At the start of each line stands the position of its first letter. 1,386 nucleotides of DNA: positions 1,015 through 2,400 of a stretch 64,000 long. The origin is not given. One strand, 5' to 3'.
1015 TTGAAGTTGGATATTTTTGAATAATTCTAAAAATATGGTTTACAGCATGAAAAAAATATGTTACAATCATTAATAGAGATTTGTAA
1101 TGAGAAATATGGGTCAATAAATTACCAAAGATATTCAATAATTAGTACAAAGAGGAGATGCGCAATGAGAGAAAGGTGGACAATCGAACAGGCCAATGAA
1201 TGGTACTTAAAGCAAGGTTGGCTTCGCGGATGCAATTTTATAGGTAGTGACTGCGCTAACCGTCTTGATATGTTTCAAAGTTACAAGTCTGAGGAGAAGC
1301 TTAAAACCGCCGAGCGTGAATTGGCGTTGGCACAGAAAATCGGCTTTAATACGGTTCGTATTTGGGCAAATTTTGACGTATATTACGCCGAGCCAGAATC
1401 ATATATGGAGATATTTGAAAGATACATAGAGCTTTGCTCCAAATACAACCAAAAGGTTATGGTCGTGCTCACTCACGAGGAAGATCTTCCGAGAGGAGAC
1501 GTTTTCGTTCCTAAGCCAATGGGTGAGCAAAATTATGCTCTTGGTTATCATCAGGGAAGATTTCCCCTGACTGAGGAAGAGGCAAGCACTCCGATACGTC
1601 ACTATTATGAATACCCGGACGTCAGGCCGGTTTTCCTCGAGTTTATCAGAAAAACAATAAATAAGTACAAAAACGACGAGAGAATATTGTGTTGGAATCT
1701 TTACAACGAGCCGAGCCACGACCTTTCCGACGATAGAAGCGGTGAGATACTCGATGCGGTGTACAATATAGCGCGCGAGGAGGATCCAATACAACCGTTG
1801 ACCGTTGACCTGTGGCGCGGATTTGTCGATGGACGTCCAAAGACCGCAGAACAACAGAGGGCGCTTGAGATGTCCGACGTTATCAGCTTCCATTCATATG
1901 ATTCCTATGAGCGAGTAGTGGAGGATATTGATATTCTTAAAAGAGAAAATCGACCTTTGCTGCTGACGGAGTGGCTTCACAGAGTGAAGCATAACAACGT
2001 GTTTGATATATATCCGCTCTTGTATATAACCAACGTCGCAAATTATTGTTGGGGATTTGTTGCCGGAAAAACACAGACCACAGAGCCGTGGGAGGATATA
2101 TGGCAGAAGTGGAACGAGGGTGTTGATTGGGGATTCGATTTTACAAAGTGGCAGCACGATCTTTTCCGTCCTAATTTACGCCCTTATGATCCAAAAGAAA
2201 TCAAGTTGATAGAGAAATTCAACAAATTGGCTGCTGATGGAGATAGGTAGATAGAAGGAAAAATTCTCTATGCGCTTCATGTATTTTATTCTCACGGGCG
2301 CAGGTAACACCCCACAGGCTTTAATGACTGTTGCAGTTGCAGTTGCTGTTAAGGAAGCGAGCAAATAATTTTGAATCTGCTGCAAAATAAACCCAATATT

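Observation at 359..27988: Hairpin-delimited array of CAZyme cassettes, four hairpins followed by truncated recombinase gene starts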

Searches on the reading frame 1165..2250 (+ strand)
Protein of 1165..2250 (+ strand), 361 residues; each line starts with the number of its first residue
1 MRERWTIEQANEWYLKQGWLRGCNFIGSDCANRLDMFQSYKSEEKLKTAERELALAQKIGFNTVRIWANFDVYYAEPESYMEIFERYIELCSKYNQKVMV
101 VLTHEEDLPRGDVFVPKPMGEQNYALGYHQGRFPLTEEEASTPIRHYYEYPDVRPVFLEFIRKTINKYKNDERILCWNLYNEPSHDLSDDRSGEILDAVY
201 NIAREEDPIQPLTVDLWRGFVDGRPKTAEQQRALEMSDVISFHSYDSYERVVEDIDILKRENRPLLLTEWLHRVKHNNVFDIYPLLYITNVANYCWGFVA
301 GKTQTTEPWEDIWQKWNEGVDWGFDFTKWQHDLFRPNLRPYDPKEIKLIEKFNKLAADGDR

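Call 12: search_protein_families(library=pfam, proteins=[window:1165-2250:+])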
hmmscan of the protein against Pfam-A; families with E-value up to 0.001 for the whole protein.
window:1165-2250:+ (361 aa): 2 families
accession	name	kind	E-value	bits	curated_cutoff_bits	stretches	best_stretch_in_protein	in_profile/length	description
PF00150.24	Cellulase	-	2.3e-10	40.8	23.5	1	48-270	22-236/272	Cellulase (glycosyl hydrolase family 5)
PF02836.23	Glyco_hydro_2_C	-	1.4e-05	24.8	21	1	150-309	103-253/302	Glycosyl hydrolases family 2, TIM barrel domain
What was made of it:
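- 1165..2250 (+): GH5 gene, surviving cargo of unit A. Call 12.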

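Call 71: find_encoding_contigs(protein=window:1165-2250:+, flank=10000, max_places=6)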
Protein window:1165-2250:+ (361 aa): no gene with exactly this product is on record in the collection.
